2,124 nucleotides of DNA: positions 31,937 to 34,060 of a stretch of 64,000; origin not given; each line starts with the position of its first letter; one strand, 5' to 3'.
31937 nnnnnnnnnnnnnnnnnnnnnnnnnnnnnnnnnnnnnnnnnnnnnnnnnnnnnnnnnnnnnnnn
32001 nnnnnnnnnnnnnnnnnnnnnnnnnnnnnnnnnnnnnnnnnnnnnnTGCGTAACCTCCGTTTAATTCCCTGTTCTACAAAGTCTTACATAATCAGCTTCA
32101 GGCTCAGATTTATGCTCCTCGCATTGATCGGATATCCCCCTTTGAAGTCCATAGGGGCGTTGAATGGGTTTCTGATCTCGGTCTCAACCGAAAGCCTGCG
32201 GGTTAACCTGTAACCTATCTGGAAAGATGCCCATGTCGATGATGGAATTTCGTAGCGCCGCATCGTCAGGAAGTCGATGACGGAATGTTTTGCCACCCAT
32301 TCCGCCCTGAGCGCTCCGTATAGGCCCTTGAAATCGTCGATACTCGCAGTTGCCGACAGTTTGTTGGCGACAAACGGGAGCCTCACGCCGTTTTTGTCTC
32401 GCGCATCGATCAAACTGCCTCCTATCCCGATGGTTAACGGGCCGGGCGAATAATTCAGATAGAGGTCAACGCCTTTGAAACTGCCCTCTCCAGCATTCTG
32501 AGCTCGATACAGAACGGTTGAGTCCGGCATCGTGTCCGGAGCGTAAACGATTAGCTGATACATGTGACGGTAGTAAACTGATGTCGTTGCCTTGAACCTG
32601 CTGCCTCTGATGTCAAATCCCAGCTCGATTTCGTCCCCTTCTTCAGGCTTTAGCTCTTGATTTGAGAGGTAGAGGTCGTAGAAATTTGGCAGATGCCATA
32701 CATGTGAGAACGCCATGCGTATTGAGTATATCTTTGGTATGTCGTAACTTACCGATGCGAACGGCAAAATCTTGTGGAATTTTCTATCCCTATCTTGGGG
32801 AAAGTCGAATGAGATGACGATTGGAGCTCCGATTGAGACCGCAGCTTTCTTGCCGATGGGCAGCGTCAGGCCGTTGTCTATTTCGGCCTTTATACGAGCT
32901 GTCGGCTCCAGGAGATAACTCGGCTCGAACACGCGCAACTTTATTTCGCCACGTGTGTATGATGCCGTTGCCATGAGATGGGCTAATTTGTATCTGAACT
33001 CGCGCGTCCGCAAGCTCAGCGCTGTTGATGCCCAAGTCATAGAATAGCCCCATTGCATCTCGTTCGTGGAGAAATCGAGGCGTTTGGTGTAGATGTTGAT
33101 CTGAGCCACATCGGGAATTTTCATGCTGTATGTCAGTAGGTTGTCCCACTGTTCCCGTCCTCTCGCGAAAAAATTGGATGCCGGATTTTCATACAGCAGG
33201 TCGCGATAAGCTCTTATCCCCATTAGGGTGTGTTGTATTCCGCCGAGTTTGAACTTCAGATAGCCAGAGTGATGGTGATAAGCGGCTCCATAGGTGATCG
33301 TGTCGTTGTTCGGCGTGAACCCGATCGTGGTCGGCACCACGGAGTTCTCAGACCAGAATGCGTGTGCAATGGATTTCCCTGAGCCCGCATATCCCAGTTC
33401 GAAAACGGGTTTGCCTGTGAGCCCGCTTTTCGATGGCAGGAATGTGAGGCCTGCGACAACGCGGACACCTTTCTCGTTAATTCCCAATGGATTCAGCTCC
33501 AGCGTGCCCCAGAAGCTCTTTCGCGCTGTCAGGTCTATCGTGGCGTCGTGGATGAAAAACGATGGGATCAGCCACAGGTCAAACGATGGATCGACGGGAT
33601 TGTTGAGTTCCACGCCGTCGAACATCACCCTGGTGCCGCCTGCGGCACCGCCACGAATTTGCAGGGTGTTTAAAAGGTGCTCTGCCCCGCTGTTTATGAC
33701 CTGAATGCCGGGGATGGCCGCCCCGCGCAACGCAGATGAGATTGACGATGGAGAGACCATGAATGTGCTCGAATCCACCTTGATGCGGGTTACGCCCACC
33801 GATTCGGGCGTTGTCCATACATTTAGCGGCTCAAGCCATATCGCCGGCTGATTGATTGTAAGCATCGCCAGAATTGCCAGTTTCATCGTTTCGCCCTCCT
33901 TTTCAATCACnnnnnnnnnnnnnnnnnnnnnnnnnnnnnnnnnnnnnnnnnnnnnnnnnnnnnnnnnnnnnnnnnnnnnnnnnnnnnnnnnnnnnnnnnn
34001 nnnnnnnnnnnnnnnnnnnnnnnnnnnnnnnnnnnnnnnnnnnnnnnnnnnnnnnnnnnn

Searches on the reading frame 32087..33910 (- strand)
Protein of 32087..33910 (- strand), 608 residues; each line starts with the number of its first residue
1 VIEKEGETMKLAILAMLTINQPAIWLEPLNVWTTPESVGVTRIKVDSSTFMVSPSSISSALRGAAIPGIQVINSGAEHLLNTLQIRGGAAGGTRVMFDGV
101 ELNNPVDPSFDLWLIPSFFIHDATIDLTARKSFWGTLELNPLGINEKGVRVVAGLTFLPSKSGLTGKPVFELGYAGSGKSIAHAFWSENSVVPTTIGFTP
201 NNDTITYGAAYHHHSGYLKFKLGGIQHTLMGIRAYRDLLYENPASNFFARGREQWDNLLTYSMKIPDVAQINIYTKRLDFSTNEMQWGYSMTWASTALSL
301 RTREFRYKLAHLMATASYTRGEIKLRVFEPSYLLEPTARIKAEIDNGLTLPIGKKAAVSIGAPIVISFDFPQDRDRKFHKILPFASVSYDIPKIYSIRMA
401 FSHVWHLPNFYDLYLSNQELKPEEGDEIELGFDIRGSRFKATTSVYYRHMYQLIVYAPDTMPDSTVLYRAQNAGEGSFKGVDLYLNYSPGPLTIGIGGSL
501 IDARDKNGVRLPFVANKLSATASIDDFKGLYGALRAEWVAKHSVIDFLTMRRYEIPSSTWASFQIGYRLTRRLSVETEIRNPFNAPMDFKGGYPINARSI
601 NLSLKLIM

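Call 51: search_protein_families(library=pfam, proteins=[window:32087-33910:-], max_evalue=0.00001)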
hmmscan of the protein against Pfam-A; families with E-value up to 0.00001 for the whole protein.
window:32087-33910:- (608 aa): 3 families
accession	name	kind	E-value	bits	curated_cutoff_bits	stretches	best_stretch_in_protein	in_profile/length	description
PF00593.30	TonB_dep_Rec_b-barrel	-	3.8e-22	80.2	27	1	316-581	172-435/436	TonB dependent receptor-like, beta-barrel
PF14905.12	OMP_b-brl_3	-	3.5e-06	26.8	27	0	410-491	203-282/408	Outer membrane protein beta-barrel family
PF07715.20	Plug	-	7.8e-06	26.8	23.9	0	54-123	22-88/107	TonB-dependent Receptor Plug Domain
